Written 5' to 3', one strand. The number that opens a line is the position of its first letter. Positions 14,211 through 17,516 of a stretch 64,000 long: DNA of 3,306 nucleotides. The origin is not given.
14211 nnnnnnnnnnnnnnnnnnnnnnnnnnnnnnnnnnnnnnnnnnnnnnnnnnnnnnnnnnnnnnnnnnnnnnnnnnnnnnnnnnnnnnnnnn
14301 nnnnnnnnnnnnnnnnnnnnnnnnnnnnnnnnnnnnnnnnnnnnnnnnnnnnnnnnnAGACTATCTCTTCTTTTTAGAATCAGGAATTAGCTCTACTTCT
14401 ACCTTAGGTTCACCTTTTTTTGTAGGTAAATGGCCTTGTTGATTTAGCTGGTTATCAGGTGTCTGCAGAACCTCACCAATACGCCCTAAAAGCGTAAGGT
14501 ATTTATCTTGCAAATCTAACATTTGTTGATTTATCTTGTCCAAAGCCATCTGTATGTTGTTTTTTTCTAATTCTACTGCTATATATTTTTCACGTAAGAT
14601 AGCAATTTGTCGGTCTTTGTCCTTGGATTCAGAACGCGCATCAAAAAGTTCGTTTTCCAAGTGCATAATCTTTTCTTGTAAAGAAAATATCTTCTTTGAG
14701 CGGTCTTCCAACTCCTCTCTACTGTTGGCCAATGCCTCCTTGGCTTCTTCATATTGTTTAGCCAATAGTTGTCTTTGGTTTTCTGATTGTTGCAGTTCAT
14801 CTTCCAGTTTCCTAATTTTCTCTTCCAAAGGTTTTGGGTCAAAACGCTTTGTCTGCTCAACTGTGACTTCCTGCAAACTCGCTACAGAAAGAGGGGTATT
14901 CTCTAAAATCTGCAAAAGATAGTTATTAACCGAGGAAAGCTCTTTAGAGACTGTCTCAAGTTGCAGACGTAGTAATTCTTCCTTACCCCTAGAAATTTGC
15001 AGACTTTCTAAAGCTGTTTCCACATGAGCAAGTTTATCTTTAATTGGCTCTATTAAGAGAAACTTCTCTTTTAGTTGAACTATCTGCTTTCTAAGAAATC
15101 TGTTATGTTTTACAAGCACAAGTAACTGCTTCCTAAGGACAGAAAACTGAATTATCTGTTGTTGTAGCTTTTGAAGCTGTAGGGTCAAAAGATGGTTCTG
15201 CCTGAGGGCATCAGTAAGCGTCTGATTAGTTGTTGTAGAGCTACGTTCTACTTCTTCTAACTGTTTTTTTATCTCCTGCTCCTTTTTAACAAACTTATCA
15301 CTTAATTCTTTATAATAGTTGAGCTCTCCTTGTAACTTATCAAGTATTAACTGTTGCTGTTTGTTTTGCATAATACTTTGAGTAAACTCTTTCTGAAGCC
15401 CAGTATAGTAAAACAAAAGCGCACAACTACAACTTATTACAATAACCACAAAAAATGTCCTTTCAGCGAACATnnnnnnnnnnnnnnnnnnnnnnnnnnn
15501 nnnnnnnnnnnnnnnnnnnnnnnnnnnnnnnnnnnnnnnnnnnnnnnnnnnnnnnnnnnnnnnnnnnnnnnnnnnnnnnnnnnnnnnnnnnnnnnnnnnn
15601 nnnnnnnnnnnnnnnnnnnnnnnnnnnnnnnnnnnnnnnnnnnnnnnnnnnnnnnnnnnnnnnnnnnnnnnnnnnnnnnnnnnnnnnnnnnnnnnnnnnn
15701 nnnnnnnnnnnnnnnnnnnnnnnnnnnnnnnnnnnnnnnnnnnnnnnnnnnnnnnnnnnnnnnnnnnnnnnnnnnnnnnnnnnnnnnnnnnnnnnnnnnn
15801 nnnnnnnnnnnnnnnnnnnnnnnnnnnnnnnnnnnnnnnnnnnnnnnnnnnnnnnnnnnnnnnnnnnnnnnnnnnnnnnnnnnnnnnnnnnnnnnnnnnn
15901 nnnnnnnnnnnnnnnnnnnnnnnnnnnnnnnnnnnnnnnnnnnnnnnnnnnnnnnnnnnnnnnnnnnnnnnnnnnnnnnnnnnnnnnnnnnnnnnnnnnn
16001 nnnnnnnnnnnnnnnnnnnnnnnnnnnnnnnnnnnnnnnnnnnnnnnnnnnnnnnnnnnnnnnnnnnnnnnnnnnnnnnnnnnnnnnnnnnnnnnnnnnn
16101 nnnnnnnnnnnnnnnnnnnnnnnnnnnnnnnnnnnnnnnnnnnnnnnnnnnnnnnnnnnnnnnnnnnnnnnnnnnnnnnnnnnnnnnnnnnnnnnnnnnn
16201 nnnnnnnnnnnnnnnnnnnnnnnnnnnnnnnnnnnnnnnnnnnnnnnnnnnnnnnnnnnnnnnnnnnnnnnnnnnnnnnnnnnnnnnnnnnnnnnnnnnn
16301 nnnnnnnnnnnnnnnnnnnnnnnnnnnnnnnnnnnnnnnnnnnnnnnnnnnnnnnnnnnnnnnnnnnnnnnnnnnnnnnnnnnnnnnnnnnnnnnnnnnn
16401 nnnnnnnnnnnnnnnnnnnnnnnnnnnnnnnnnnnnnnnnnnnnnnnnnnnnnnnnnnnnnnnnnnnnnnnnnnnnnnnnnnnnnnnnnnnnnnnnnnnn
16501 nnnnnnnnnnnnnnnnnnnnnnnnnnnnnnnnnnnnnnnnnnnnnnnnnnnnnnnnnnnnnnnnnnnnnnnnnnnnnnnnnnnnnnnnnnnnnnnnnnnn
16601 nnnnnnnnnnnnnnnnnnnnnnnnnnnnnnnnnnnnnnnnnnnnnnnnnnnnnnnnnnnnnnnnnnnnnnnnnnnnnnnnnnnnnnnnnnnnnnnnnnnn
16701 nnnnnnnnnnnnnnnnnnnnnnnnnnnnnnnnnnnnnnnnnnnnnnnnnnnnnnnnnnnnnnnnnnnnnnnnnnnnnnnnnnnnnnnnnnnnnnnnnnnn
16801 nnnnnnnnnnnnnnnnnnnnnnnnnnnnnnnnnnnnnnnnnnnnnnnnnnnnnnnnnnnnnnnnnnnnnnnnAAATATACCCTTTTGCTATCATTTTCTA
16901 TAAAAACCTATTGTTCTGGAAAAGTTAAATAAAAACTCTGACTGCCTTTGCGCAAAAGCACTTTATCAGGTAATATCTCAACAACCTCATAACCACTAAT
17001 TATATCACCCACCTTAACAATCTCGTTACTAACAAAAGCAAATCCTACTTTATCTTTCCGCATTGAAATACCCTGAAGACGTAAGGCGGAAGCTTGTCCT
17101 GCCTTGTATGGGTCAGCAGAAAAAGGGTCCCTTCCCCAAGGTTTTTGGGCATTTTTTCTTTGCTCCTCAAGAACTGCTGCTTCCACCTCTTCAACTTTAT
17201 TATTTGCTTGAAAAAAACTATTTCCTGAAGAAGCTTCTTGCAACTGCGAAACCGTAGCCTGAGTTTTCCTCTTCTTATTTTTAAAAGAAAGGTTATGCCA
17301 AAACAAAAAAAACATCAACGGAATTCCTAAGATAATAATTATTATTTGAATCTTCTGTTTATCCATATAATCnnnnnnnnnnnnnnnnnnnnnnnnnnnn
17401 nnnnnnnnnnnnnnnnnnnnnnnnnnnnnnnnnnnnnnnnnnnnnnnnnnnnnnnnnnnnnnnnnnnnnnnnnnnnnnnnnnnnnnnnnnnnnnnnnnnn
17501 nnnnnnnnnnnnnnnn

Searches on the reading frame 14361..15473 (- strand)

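Call 8: search_protein_families(library=pfam, proteins=[window:14361-15473:-], max_evalue=0.001)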
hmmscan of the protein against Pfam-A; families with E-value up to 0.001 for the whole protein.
window:14361-15473:- (370 aa): 1 family
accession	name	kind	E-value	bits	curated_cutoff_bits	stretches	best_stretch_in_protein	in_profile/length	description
PF08614.16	ATG16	-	1e-06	29.5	33.7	1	209-321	72-184/200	Autophagy protein 16 (ATG16)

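Call 61: search_protein_families(library=pfam, proteins=[window:14361-15473:-], max_evalue=10)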
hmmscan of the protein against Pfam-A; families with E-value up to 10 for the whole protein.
window:14361-15473:- (370 aa): 13 families
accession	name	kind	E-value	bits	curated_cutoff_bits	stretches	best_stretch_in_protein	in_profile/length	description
PF08614.16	ATG16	-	1e-06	29.5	33.7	1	209-321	72-184/200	Autophagy protein 16 (ATG16)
PF24627.1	PUMA_CC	-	0.0033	17.8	30.1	1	217-275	14-72/74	PUMA coiled-coil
PF13870.11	CCDC113_CCDC96_CC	-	0.0044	17.2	31.6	1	225-319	42-136/177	CCDC113/CCDC96, coiled-coil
PF23864.1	DUF7222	-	0.014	16.1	27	1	49-106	32-89/108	Domain of unknown function (DUF7222)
PF04533.18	Herpes_U44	-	0.091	12.8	25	1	63-112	37-87/202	Herpes virus U44 protein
PF01024.24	Colicin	-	0.55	10.5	23.4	1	40-80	8-48/185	Colicin pore forming domain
PF04508.17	Pox_A_type_inc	-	0.97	9.8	21.4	1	264-280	5-21/23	Viral A-type inclusion protein repeat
PF16454.10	PI3K_P85_iSH2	-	1.1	9.3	31.5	2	257-315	92-150/161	Phosphatidylinositol 3-kinase regulatory subunit P85 inter-SH2 domain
PF13851.11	GAS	-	1.5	8.6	32.3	1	50-205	27-184/200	Growth-arrest specific micro-tubule binding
PF04612.17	T2SSM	-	2.6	8.7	27.8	2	17-112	26-113/160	Type II secretion system (T2SS), protein M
PF13334.11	DUF4094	-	4.5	8.2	24.5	1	228-282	37-90/90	Domain of unknown function (DUF4094)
PF24596.1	DUF7620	-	5.4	8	27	0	67-94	30-57/69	Family of unknown function (DUF7620)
PF15967.10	Nucleoporin_FG2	-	6.6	5.5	32.3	1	52-139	348-429/604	Nucleoporin FG repeated region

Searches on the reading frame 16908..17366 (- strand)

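Call 8: search_protein_families(library=pfam, proteins=[window:16908-17366:-], max_evalue=0.001)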
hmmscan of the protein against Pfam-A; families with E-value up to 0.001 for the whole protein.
window:16908-17366:- (152 aa): 0 families

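Call 61: search_protein_families(library=pfam, proteins=[window:16908-17366:-], max_evalue=10)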
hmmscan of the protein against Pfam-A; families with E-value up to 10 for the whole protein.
window:16908-17366:- (152 aa): 5 families
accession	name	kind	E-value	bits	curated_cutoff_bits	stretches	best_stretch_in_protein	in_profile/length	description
PF16537.11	T2SSB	-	0.0053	16.8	28.4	1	111-147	21-58/60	Type II secretion system protein B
PF23862.1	CdsD_C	-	0.0054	17.2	27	1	97-141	5-49/56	CdsD C-terminal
PF06398.17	Pex24p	-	0.015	14.8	26.8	1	19-92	201-279/358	Integral peroxisomal membrane peroxin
PF23893.1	Y4YQ_C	-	0.064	13.5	27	1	117-146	22-52/53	Uncharacterised protein Y4YQ C-terminal domain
PF11356.14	T2SSC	-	0.11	12.8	27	1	89-142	75-134/141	Type II secretion system protein C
